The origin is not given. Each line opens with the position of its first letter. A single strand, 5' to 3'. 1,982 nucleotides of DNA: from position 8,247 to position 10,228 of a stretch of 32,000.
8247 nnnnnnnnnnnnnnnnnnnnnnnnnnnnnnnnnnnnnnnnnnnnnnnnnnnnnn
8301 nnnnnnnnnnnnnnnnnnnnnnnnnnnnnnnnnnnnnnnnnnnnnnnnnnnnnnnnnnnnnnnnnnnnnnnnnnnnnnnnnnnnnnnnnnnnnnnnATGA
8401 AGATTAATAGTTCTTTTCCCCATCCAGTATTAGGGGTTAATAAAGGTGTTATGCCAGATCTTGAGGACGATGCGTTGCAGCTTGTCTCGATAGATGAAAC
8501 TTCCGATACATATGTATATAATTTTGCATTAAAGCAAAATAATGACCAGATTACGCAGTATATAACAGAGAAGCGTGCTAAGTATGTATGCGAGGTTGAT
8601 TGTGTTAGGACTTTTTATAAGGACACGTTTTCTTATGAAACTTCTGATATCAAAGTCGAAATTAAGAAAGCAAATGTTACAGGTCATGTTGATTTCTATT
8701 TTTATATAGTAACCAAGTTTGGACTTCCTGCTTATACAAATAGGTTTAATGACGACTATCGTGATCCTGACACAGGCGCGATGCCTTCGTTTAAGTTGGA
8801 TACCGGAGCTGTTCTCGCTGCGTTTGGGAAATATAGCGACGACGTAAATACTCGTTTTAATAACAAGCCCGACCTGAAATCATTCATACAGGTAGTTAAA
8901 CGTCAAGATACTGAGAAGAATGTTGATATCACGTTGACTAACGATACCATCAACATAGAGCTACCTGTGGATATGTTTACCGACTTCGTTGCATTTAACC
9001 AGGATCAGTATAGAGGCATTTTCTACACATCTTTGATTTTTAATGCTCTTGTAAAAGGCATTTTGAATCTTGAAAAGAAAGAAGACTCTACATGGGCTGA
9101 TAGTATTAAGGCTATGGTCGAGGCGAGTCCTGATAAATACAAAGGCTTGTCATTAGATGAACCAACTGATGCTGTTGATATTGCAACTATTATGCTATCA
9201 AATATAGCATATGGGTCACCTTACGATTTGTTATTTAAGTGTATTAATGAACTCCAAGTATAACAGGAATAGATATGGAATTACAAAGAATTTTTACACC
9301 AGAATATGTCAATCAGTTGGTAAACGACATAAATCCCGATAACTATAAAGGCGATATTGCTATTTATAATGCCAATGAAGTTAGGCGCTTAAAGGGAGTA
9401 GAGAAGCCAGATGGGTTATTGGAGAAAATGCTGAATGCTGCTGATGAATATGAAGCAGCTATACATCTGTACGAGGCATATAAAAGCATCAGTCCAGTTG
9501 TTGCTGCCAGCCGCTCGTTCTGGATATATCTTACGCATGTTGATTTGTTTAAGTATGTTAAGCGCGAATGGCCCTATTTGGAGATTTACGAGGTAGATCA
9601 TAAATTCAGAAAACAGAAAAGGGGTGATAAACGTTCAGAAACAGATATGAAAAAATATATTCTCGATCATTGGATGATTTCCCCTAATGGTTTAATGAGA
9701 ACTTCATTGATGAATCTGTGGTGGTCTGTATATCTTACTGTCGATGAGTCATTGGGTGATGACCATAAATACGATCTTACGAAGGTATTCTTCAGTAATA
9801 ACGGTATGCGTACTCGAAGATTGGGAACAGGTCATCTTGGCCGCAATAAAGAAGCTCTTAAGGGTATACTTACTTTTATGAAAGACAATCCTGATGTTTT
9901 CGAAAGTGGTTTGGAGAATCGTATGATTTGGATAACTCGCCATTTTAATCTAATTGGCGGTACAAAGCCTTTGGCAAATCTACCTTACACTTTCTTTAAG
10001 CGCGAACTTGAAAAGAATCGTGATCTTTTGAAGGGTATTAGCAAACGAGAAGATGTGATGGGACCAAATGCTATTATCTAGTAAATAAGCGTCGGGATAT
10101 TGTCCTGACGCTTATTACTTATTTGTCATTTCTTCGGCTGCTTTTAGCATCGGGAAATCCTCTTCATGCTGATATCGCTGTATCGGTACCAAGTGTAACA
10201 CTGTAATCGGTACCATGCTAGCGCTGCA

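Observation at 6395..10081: Three-gene GHKL-ATPase operon with two unrecognisable partners: candidate undescribed defence system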

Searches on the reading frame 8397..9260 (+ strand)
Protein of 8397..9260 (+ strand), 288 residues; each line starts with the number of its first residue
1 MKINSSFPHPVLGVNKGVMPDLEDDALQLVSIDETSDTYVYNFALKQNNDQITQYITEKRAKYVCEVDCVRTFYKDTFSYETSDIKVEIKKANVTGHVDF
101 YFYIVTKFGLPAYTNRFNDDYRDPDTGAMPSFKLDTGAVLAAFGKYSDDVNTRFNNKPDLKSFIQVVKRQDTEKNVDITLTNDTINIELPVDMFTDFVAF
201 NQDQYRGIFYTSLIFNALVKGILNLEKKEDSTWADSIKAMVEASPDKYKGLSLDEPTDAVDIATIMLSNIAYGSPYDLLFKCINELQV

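Call 6: search_protein_families(library=pfam, proteins=[window:8397-9260:+], max_evalue=1)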
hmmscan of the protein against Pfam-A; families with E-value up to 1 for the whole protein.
window:8397-9260:+ (288 aa): 1 family
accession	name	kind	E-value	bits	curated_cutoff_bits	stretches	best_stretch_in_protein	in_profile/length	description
PF12441.14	CopG_antitoxin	-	0.033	15.4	28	1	147-218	8-76/79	CopG antitoxin of type II toxin-antitoxin system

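Call 7: search_protein_families(library=padloc, proteins=[window:8397-9260:+], max_evalue=1)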
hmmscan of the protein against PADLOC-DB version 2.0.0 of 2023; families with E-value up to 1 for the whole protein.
window:8397-9260:+ (288 aa): 1 family
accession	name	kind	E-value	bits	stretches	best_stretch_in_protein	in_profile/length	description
PDLC04583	PDC-M33B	-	1.1e-34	118.1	1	1-268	1-269/289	-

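Call 8: search_protein_families(library=ncbifam, proteins=[window:8397-9260:+], max_evalue=1)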
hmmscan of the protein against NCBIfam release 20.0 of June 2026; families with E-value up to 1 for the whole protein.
window:8397-9260:+ (288 aa): 0 families

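Call 18: find_homologous_proteins(query=window:8397-9260:+, max_evalue=0.001)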
Query window:8397-9260:+ (288 aa): 103 proteins with E <= 0.001 among 635 candidates.
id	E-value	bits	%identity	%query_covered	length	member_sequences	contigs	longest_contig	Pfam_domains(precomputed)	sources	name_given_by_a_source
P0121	1.2e-184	630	98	100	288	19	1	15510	-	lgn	-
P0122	1.0e-164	565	85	100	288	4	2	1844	-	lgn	-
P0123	3.9e-164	563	86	100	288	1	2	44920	-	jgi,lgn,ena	-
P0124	8.4e-154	529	80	100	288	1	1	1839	-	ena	-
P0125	5.6e-153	526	80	100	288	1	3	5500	-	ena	-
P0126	8.8e-153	525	80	100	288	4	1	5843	-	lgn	-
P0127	1.8e-149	515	78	100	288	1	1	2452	-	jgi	jgi:hypothetical protein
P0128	4.8e-147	507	78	100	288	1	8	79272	-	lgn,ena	-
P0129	2.7e-145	501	76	100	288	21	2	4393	-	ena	-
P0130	3.3e-145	501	76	100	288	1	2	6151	-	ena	-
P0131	3.5e-145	500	77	99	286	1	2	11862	-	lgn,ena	-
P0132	4.3e-145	500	77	99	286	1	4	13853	-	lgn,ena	-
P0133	5.5e-145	500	78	99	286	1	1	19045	-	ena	-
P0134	5.6e-145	500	77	99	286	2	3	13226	-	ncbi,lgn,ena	-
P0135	6.1e-145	500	77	99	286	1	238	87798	-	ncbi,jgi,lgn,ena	jgi:hypothetical protein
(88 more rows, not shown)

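Call 36: search_solved_structures(query=A2, max_evalue=10, show_alignments=1)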
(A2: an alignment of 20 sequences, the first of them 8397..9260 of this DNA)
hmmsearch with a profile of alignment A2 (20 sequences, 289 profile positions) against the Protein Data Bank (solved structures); distinct sequences matched with E-value up to 10: 0.

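Call 43: predict_structure(alignment_id=A2)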
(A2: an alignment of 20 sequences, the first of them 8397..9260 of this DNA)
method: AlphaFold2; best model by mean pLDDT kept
length: 288 residues; sequences in the alignment: 20
mean_pLDDT: 80.8   pTM: 0.49
mean pLDDT of the five models: 80.8, 80.0, 77.5, 71.0, 70.9
residues with pLDDT >= 90: 96; 70-90: 149; 50-70: 13; < 50: 30
segments of 3 or more residues with pLDDT < 50: 1-20, 152-161
pLDDT, mean of each block of 10 residues (from residue 1): 36 39 76 89 89 88 92 91 95 87 88 69 75 79 81 41 79 90 87 85 79 93 89 83 88 94 90 89 83
secondary structure, 60 per line:
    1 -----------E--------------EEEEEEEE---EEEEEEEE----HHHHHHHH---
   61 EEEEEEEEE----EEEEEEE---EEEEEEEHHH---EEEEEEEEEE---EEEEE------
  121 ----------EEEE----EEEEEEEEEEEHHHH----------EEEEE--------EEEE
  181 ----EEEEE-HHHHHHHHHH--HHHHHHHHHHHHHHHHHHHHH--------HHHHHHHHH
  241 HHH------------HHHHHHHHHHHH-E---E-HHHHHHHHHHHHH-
elements in order: E27-34 E38-45 H50-57 E61-69 E74-80 E84-90 E97-106 E110-114 E131-134 E139-149 H150-153 E164-168 E177-180 E185-189 H191-200 H203-223 H232-243 H256-267 H275-287

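Call 48: fold_search(model_id=the predicted structure, library=pdb)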
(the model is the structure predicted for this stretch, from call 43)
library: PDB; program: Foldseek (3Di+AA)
matches with E <= 10: 1105; with E <= 0.001: 0
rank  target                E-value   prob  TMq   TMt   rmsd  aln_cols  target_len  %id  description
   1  4qqv_B                6.3e-03  0.99  0.24  0.18  12.1       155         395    6  Extracellular domains of mouse IL-3 beta receptor (released 2014-09-03)
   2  3bpn_C                7.9e-03  1.00  0.24  0.23   5.6       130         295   11  Crystal structure of the IL4-IL4R-IL13Ra ternary complex (released 2008-02-05)
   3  5e4e_C                8.9e-03  0.98  0.21  0.20  10.9       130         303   12  Engineered Interleukin-13 bound to receptor (released 2015-12-02)
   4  6nmy_A                1.2e-02  1.00  0.24  0.31   7.8       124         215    6  A Cytokine-receptor complex (released 2020-01-22)
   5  6wdq_D                1.3e-02  0.98  0.22  0.49   8.3       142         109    8  IL23/IL23R/IL12Rb1 signaling complex (released 2021-02-24)
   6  1y6m_R                1.8e-02  0.98  0.25  0.32   5.5       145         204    8  Crystal structure of Epstein-Barr virus IL-10 complexed with the soluble IL-10R1 chain (released 2005-05-03)
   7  8qod_C                1.9e-02  0.99  0.22  0.31   8.0       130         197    8  CRYSTAL STRUCTURE OF FVIIA IN COMPLEX WITH A BENZAMIDINE-BASED INHIBITOR (released 2024-10-09)
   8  1w0y_T                2.3e-02  0.97  0.19  0.27   5.2        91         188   13  tf7a_3771 complex (released 2005-01-21)
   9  6hn5_F                2.3e-02  0.87  0.22  0.20  11.9       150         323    7  Leucine-zippered human insulin receptor ectodomain with single bound insulin - "upper" membrane-distal part (released 2018-11-21)
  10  5kqv_F                2.3e-02  0.69  0.19  0.11  12.4       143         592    9  Insulin receptor ectodomain construct comprising domains L1,CR,L2, FnIII-1 and alphaCT peptide in complex with bovine  (released 2017-07-19)
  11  1a21_A                2.4e-02  0.89  0.21  0.30  16.3       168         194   10  TISSUE FACTOR (TF) FROM RABBIT (released 1998-05-27)
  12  7yq4_E                2.6e-02  0.89  0.23  0.13   7.9       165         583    6  human insulin receptor bound with A62 DNA aptamer and insulin - locally refined (released 2022-11-09)
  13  1lwr_MODEL_1_A        3.1e-02  0.92  0.20  0.49  11.9       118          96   12  Solution structure of the NCAM fibronectin type III module 2 (released 2003-06-03)
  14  1oww_MODEL_1_A        3.1e-02  0.75  0.18  0.43  10.3       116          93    6  Solution structure of the first type III module of human fibronectin determined by 1H, 15N NMR spectroscopy (released 2003-10-07)
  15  4nwn_B                3.1e-02  0.51  0.16  0.27  14.2       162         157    9  Computationally Designed Two-Component Self-Assembling Tetrahedral Cage T32-28 (released 2014-05-28)
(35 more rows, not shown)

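Call 58: search_protein_families(library=phrogs, proteins=[window:8397-9260:+], max_evalue=0.01)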
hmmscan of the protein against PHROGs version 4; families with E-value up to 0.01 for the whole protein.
window:8397-9260:+ (288 aa): 0 families

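Call 81: fold_search(model_id=the predicted structure, library=viral)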
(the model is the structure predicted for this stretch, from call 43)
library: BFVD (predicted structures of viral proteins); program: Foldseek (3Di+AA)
matches with E <= 10: 847; with E <= 0.001: 0
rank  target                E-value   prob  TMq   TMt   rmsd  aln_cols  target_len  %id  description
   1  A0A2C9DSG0            1.8e-03  0.93  0.19  0.17  12.8       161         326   10  Uncharacterized protein [Western grey kangaroopox virus]
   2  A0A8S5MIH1            8.3e-03  0.84  0.17  0.11   5.4        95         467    9  Uncharacterized protein [Myoviridae sp. ct9Ns12]
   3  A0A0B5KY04            9.4e-03  0.38  0.18  0.06  32.7       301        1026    9  Glycoprotein [Shuangao Bedbug Virus 1]
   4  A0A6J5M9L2            1.5e-02  0.95  0.21  0.40  11.0       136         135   12  Uncharacterized protein [uncultured Caudovirales phage]
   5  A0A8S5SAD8            2.3e-02  0.60  0.23  0.18  28.5       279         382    8  Uncharacterized protein [Myoviridae sp. ctByu2]
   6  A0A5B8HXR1            2.4e-02  0.75  0.23  0.26  23.0       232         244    9  Uncharacterized protein [Mimiviridae sp. ChoanoV1]
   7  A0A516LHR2            3.4e-02  0.80  0.17  0.34  12.1       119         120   10  (no name in the UniProt tables at hand)
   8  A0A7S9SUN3            3.4e-02  0.38  0.19  0.05  17.1       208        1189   10  Uncharacterized protein [Virus NIOZ-UU157]
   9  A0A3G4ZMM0            3.4e-02  0.11  0.10  0.13  15.5       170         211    8  DUF296 domain-containing protein [Terrestrivirus sp.]
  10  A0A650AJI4            3.7e-02  0.84  0.21  0.10   7.8       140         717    7  (no name in the UniProt tables at hand)
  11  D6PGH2                3.9e-02  0.77  0.21  0.12  11.2       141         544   11  (no name in the UniProt tables at hand)
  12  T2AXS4                3.9e-02  0.25  0.14  0.16  17.6       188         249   11  (no name in the UniProt tables at hand)
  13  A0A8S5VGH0            3.9e-02  0.21  0.18  0.23  42.5       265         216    8  Uncharacterized protein (Fragment) [Siphoviridae sp. ctjbm8]
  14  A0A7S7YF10            4.1e-02  0.89  0.17  0.22  10.5       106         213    8  Fibronectin type-III domain-containing protein [Medusavirus stheno T3]
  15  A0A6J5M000            4.1e-02  0.54  0.21  0.08  13.8       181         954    9  Uncharacterized protein [uncultured Caudovirales phage]
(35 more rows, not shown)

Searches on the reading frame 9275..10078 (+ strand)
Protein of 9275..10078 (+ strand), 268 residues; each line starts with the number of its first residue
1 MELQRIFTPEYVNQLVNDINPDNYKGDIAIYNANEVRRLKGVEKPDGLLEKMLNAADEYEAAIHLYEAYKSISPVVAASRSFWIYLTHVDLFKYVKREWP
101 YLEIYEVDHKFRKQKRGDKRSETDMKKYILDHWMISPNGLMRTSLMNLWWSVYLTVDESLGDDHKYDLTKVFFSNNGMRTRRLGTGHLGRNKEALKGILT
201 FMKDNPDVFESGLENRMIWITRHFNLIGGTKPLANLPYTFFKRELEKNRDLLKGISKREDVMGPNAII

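Call 6: search_protein_families(library=pfam, proteins=[window:9275-10078:+], max_evalue=1)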
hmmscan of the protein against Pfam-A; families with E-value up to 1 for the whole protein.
window:9275-10078:+ (268 aa): 1 family
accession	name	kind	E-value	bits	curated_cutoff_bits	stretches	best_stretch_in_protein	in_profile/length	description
PF19866.4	DUF6339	-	1e-37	130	23.2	1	58-246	2-174/175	Family of unknown function (DUF6339)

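Call 7: search_protein_families(library=padloc, proteins=[window:9275-10078:+], max_evalue=1)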
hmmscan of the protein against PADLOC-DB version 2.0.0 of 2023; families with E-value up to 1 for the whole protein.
window:9275-10078:+ (268 aa): 4 families
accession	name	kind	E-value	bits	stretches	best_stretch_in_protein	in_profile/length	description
PDLC04586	PDC-M33C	-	1.3e-17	62.1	1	54-240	62-230/247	-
PDLC04584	PDC-M33C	-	9.5e-10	36.4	1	60-233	69-226/250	-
PDLC04587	PDC-M33C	-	1.6e-05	22.4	1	64-201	70-194/312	-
PDLC04585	PDC-M33C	-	0.00017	19.3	1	58-163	67-162/346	-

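Call 8: search_protein_families(library=ncbifam, proteins=[window:9275-10078:+], max_evalue=1)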
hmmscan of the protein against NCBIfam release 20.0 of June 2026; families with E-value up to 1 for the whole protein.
window:9275-10078:+ (268 aa): 0 families

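Call 24: find_homologous_proteins(query=window:9275-10078:+, max_evalue=0.001)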
Query window:9275-10078:+ (268 aa): 86 proteins with E <= 0.001 among 673 candidates.
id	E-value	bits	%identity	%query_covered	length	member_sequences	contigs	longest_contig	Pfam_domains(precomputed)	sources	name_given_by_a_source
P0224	6.2e-174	595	96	100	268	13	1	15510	PF19866.5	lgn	-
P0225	2.6e-163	560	89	100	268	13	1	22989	PF19866.5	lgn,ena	-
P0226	6.1e-152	522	84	100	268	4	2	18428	PF19866.5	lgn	-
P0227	1.6e-146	505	80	100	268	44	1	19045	PF19866.5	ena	-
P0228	9.6e-144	496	81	100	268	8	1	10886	PF19866.5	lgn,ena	-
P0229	4.0e-142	490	80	100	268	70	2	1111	PF19866.5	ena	-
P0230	5.1e-140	483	78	100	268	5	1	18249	PF19866.5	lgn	-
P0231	7.0e-140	483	76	100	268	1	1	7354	PF19866.5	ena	-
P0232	1.0e-138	479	77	100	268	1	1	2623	PF19866.5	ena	-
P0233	1.7e-137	475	76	100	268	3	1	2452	PF19866.5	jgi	jgi:hypothetical protein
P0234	3.1e-136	471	76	100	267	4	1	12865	PF19866.5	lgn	-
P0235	2.0e-132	458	76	100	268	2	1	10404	PF19866.5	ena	-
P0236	6.6e-132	457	75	100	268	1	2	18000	PF19866.5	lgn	-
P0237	8.7e-132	456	73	100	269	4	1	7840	PF19866.5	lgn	-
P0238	6.9e-130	450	71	100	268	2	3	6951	PF19866.5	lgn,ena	-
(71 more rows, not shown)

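Call 37: search_solved_structures(query=A3, max_evalue=10, show_alignments=1)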
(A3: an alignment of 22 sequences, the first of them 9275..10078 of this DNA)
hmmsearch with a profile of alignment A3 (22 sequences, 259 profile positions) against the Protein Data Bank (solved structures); distinct sequences matched with E-value up to 10: 0.

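Call 58: search_protein_families(library=phrogs, proteins=[window:9275-10078:+], max_evalue=0.01)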
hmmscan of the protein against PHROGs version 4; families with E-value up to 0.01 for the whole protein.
window:9275-10078:+ (268 aa): 0 families

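Call 82: search_protein_representatives(alignment_id=A3)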
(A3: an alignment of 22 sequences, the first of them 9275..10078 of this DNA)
Query: 22 sequences, 259 profile positions. Proteins with E-value up to 0.001 (for the whole library): 1523; up to 1e-10: 840; up to 1e-30: 173. The best 150 are listed.
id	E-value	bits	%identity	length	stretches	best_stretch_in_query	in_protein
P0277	1.5e-104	365.1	-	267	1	1-257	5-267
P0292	2.2e-101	354.8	-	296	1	2-257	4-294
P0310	3.0e-89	315.0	-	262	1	1-257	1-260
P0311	6.1e-88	310.7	-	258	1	1-247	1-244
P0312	5.2e-87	307.7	-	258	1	1-255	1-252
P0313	3.6e-86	304.9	-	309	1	2-253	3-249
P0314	6.9e-86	304.0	-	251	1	3-257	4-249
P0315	1.1e-84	300.0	-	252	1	1-257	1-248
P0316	6.1e-82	291.1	-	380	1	2-254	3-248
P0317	1.2e-78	280.2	-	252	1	2-253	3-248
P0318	2.0e-78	279.5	-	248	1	1-246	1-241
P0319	2.8e-78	279.1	-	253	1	1-248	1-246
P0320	7.2e-78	277.7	-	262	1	1-251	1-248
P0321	8.2e-78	277.5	-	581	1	2-252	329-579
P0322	2.9e-76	272.4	-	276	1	1-249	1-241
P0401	1.6e-47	178.2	-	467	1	12-238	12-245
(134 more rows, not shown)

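Call 84: search_protein_families(library=pfam, alignment_id=A5, max_evalue=0.001)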
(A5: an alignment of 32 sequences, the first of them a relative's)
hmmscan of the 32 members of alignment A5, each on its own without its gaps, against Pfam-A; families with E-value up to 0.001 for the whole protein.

A. member 1, P0321 (581 aa): 2 families
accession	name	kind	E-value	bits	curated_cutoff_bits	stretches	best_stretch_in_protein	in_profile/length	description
PF19866.4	DUF6339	-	4.7e-43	147.4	23.2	1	390-561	2-173/175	Family of unknown function (DUF6339)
PF09724.14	Dcc1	-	0.00043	20.3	22.9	0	189-248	98-156/319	Sister chromatid cohesion protein Dcc1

B. families by the number of members that match (of 32 scanned): 3 families
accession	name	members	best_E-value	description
PF19866.4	DUF6339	32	4.2e-48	Family of unknown function (DUF6339)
PF03374.19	ANT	1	9.7e-08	Phage antirepressor protein KilAC domain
PF09724.14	Dcc1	1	0.00043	Sister chromatid cohesion protein Dcc1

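Call 89: search_protein_families(library=padloc, proteins=[P0321, P0401], max_evalue=0.001)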
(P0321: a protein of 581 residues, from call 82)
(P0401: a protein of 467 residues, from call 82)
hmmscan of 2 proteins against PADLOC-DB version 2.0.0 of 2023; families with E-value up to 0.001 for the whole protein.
P0321 (581 aa): 4 families
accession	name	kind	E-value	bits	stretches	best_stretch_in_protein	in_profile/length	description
PDLC04586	PDC-M33C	-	6.2e-26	89.4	1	385-562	61-236/247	-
PDLC04584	PDC-M33C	-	8.7e-22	75.8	1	388-555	65-232/250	-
PDLC04587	PDC-M33C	-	4.6e-15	53.7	1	387-562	61-239/312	-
PDLC04585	PDC-M33C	-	0.00019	19.1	1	388-556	65-240/346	-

P0401 (467 aa): 4 families
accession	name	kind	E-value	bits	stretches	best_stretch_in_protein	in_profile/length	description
PDLC04586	PDC-M33C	-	9.2e-30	101.9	1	63-248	61-242/247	-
PDLC04584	PDC-M33C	-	9.2e-19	65.9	1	58-247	58-244/250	-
PDLC04587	PDC-M33C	-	1.1e-12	45.9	1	69-246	65-243/312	-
PDLC04585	PDC-M33C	-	9.6e-11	39.8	1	57-200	56-202/346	-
